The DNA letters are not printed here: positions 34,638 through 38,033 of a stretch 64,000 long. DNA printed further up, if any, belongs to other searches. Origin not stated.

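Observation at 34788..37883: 1031-aa polytopic membrane protein with a large periplasmic domain and a long Gly/Ala/Asn-rich C-terminal tail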

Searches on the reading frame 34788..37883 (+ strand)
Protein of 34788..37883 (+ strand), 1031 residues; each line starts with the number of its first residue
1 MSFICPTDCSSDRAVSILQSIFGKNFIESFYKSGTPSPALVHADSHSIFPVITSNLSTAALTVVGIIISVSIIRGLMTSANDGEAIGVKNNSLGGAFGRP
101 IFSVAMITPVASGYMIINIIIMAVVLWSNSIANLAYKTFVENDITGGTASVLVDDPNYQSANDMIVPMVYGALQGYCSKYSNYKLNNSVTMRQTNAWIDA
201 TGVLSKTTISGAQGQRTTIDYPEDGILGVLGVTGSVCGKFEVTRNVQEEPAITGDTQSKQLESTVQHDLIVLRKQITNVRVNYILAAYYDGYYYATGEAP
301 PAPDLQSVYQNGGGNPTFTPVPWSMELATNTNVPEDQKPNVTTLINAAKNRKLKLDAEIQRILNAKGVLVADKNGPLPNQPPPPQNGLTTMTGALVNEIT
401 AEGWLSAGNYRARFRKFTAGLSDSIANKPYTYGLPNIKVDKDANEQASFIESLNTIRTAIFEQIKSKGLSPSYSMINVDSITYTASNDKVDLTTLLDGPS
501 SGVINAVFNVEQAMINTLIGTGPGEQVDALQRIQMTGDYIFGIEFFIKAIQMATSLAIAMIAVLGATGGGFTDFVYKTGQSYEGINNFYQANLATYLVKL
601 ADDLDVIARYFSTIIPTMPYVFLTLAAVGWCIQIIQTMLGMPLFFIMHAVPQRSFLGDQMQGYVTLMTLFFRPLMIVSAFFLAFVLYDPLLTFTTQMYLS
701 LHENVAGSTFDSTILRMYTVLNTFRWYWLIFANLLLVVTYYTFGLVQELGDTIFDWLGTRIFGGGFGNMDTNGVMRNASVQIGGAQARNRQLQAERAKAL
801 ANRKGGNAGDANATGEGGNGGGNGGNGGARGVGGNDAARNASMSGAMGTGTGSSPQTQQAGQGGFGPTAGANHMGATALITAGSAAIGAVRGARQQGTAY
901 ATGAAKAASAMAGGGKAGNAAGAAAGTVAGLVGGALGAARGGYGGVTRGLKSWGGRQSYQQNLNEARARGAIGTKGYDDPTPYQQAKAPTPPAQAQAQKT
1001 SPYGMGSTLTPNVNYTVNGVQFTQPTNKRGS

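Call 4: search_protein_families(library=pfam, proteins=[window:34788-37883:+], max_evalue=10)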
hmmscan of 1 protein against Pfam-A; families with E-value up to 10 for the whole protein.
window:34788-37883:+ (1031 aa): 0 families

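Call 5: search_protein_families(library=ncbifam, proteins=[window:34788-37883:+], max_evalue=10)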
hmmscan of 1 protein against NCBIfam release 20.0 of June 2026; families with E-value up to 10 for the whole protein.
window:34788-37883:+ (1031 aa): 2 families
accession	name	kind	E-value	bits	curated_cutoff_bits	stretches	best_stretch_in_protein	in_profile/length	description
TIGR04346.1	DotA_TraY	subfamily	8.3e-56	189.9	100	1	14-758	2-656/656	DotA/TraY family protein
NF033886.1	T4SS_DotA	equivalog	2.4e-20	73.1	500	1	41-759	19-787/790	type IVB secretion system protein DotA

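Call 10: find_homologous_proteins(query=window:34788-37883:+)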
Query window:34788-37883:+ (1031 aa): 1 proteins with E <= 0.001 among 8000 candidates.
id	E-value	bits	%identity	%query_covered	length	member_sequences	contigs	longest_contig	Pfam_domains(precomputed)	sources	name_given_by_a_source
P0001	0.0e+0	2245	98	100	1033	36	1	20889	-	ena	-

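Call 11: search_dna_similar(query=window:34788-37883:+, collection=plasmids, mode=protein, max_rows=25)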
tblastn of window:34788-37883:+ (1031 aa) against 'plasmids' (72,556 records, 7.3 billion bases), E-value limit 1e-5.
Records with a match: 369; places in all: 373; records where one place covers at least 80% of the query: 1.
Best place of each record, by identity: >=99% 1; <60% 368.
By first word of the organism name: Acinetobacter 154; Pseudomonas 66; Xanthomonas 33; Salmonella 27; Klebsiella 25; Aeromonas 11; Enterobacter 7; Yersinia 7; Citrobacter 6; Escherichia 5; and 17 more.
By predicted mobility (MOB-suite, as given by PLSDB): non-mobilizable 157; mobilizable 116; conjugative 96.
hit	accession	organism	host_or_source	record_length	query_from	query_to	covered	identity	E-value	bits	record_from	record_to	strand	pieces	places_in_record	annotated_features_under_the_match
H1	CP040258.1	Moraxella osloensis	mycoplasma culture contaminant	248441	1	1031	100%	100.0%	0e+0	1710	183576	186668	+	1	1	hypothetical protein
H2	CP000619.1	Burkholderia vietnamiensis G4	-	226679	75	799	70%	22.7%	1e-15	90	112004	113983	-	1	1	hypothetical protein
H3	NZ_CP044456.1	Acinetobacter indicus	pigeon,stool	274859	1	767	50%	30.1%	5e-31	226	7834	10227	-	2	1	DotA/TraY family protein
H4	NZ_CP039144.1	Acinetobacter sp. 10FS3-1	pig,feces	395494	1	767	50%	30.1%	5e-31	226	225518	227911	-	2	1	DotA/TraY family protein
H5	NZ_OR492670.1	Acinetobacter gerneri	-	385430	1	787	51%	27.1%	5e-32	225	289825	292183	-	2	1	DotA/TraY family protein | hypothetical protein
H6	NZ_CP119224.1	Acinetobacter proteolyticus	Homo sapiens,blood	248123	1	787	51%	27.1%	3e-32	224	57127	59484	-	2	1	DotA/TraY family protein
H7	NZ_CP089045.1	Acinetobacter ursingii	Homo sapiens,Genome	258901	1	787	51%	27.1%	3e-32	224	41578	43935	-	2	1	DotA/TraY family protein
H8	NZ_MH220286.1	Acinetobacter ursingii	Homo sapiens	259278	1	787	51%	27.1%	3e-32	224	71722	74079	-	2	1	DotA/TraY family protein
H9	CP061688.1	Acinetobacter seifertii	Homo sapiens,blood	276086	1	787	51%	27.1%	3e-32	224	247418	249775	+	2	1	DotA/TraY family protein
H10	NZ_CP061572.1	Acinetobacter seifertii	Homo sapiens,blood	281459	1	787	51%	27.1%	3e-32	224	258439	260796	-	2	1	DotA/TraY family protein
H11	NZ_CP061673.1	Acinetobacter seifertii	Homo sapiens,blood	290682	1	787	51%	27.1%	3e-32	224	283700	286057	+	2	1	DotA/TraY family protein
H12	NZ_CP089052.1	Acinetobacter ursingii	Homo sapiens,Genome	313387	1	787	51%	27.1%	3e-32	224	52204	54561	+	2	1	DotA/TraY family protein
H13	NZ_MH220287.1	Acinetobacter ursingii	Homo sapiens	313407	1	787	51%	27.1%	3e-32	224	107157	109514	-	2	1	DotA/TraY family protein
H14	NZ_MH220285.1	Acinetobacter ursingii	Homo sapiens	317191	1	787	51%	27.1%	3e-32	224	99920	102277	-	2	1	DotA/TraY family protein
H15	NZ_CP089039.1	Acinetobacter ursingii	Homo sapiens,Genome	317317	1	787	51%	27.1%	3e-32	224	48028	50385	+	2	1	DotA/TraY family protein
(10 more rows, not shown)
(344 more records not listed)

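Call 12: get_annotated_region(hit=H1, flank=20000)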
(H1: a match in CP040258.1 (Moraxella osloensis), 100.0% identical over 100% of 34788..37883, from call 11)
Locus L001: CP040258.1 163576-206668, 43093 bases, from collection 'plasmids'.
description: Moraxella osloensis strain MOXF1 plasmid pMOXF1, complete sequence
organism: Moraxella osloensis (NCBI taxid 34062)
taxonomy: Bacteria; Pseudomonadota; Gammaproteobacteria; Moraxellales; Moraxellaceae; Moraxella; Moraxella osloensis
host: -; source: mycoplasma culture contaminant; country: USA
typing (MOB-suite, as given by PLSDB): non-mobilizable
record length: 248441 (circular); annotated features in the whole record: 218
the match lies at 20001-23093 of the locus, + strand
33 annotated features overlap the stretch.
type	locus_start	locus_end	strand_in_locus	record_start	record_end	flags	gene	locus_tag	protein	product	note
CDS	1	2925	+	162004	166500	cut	-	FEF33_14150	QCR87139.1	hypothetical protein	-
CDS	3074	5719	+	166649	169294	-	-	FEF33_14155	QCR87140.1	hypothetical protein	-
CDS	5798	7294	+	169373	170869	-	-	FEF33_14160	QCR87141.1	hypothetical protein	-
CDS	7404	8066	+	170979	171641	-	-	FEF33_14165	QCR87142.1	hypothetical protein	-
CDS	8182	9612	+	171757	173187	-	-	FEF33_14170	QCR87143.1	hypothetical protein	-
CDS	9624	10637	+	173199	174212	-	-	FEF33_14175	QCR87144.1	hypothetical protein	-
CDS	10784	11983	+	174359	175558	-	-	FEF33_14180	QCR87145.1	hypothetical protein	-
CDS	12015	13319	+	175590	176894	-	-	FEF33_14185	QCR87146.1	hypothetical protein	-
CDS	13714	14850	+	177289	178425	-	-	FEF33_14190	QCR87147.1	hypothetical protein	-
CDS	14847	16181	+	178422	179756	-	-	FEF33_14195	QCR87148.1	hypothetical protein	-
CDS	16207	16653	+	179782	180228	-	-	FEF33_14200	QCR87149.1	hypothetical protein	-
CDS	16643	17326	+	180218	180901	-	-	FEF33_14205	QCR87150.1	hypothetical protein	-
CDS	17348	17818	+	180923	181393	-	-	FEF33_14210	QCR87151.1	hypothetical protein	-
CDS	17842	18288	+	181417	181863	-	-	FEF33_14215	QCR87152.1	hypothetical protein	-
CDS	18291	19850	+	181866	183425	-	-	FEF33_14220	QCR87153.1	hypothetical protein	-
CDS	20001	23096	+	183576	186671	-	-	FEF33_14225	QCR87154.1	hypothetical protein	-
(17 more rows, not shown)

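Call 13: get_annotated_region(hit=H3, flank=20000)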
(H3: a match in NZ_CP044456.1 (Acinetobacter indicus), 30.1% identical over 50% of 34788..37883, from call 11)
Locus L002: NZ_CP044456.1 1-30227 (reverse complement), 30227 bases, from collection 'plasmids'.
description: Acinetobacter indicus strain B18 plasmid pB18-1, complete sequence
organism: Acinetobacter indicus (NCBI taxid 756892)
taxonomy: Bacteria; Pseudomonadota; Gammaproteobacteria; Moraxellales; Moraxellaceae; Acinetobacter; Acinetobacter indicus
host: -; source: pigeon,stool; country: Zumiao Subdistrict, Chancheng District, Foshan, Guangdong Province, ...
typing (MOB-suite, as given by PLSDB): non-mobilizable
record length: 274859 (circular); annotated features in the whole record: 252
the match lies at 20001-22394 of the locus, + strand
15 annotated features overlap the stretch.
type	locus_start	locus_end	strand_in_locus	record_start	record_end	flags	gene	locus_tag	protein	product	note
CDS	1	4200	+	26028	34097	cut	-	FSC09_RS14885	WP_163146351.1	hypothetical protein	-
CDS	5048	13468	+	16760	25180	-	-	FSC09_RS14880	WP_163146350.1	LPD1 domain-containing protein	-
CDS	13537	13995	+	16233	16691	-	-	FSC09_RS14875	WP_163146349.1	hypothetical protein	-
CDS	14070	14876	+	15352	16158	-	-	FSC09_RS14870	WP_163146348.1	hypothetical protein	-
CDS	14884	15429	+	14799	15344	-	-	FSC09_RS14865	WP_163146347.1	hypothetical protein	-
CDS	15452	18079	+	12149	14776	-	-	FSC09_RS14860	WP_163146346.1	hypothetical protein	-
CDS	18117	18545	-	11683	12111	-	-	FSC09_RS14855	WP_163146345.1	hypothetical protein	-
CDS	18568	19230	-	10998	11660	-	-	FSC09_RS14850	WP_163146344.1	hypothetical protein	-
CDS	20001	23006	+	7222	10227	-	-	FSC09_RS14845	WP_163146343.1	DotA/TraY family protein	-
CDS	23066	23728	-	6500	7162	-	-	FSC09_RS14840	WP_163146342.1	hypothetical protein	-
CDS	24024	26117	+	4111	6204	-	-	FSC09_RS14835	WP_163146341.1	M23 family metallopeptidase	GO:0006508 - proteolysis [Evidence IEA]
CDS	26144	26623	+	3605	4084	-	-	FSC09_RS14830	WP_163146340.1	hypothetical protein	-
CDS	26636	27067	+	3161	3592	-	-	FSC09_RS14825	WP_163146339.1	hypothetical protein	-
CDS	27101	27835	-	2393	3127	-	-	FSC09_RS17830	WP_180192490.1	hypothetical protein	-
CDS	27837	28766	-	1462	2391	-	-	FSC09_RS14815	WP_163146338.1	ParA family protein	-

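Call 15: search_solved_structures(query=window:34788-37883:+, max_evalue=1, show_alignments=2)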
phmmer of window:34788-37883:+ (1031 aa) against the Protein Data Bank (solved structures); distinct sequences matched with E-value up to 1: 1.
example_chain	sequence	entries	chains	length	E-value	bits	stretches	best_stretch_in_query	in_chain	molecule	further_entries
9ufb_B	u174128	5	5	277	0.98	10.3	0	171-223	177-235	Ubiquinol oxidase subunit 2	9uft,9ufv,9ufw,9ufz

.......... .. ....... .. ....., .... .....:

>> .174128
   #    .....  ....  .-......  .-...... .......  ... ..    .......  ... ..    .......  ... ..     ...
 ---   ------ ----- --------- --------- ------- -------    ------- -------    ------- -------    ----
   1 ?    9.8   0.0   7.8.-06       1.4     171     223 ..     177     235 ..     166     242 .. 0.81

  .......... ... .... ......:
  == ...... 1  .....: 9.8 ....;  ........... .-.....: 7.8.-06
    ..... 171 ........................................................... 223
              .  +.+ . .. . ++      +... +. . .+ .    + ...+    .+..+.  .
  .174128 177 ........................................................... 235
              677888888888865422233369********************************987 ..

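Call 69: find_related_loci(query=A3, collection=genome_contigs, flank=10000)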
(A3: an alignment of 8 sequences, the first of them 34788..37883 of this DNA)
Query A3 (1031 aa) in genome_contigs; peptide patterns used: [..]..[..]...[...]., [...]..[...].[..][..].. (x = any residue, [..] = any of these).
104 stretches matched a pattern; 1 encode a relative of the query (tblastn E <= 1e-3); 1 distinct loci.
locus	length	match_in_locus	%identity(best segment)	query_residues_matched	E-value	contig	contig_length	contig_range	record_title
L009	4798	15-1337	32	340-797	4e-72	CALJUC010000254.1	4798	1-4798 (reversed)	MAG TPA_asm: uncultured Moraxella sp. isolate SRR6231213_bin.3_CONCOCT_v1.1_MAG genome assembly, contig: ERZ650253.8582,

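Call 70: predict_structure(alignment_id=A2)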
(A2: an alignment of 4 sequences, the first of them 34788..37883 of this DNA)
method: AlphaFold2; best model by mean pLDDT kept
length: 1031 residues; sequences in the alignment: 4
mean_pLDDT: 30.2   pTM: 0.21
mean pLDDT of the five models: 30.2, 27.7, 27.1, 26.6, 25.6
residues with pLDDT >= 90: 0; 70-90: 0; 50-70: 0; < 50: 1031
segments of 3 or more residues with pLDDT < 50: 1-1031
pLDDT, mean of each block of 10 residues (from residue 1): 27 32 33 32 27 29 33 29 28 30 30 30 31 30 31 30 28 29 26 26 25 25 30 28 22 26 28 32 35 34 33 27 29 35 34 36 31 26 29 29 28 29 27 26 30 30 27 22 23 24 26 27 27 28 30 30 30 36 36 31 31 30 36 36 34 31 35 37 36 34 31 32 34 37 37 38 34 29 29 33 29 24 26 25 23 23 24 27 28 31 36 41 35 31 28 31 35 27 27 28 29 37 37 34
secondary structure, 60 per line:
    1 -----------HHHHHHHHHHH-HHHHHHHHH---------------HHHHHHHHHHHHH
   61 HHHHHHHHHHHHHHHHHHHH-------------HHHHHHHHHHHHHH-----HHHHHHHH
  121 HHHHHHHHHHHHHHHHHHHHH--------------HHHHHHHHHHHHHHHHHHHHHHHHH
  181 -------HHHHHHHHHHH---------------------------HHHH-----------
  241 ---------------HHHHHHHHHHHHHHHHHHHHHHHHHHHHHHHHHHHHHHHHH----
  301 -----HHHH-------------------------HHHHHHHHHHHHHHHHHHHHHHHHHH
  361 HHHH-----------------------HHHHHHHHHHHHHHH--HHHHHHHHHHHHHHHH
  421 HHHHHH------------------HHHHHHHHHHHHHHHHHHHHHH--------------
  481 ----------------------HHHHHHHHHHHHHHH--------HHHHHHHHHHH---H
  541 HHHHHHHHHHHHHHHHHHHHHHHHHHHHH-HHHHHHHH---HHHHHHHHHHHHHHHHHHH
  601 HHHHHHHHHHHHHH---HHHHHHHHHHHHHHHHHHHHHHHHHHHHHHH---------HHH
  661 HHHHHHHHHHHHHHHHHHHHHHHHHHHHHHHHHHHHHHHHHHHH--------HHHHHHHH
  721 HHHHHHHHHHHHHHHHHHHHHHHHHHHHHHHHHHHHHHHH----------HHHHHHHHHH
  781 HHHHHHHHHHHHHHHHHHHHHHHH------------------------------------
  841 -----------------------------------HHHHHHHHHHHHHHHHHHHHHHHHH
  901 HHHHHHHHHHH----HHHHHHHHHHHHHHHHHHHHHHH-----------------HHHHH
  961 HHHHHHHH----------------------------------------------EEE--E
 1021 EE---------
elements in order (helices of 4 or more, strands of 3 or more residues): H12-22 H24-32 H48-80 H94-107 H113-141 H156-180 H188-198 H226-229 H256-296 H306-309 H335-364 H388-402 H405-426 H445-466 H503-517 H526-536 H540-569 H571-578 H582-614 H618-648 H658-704 H713-760 H771-804 H876-911 H916-938 H956-968 E1015-1017 E1020-1022
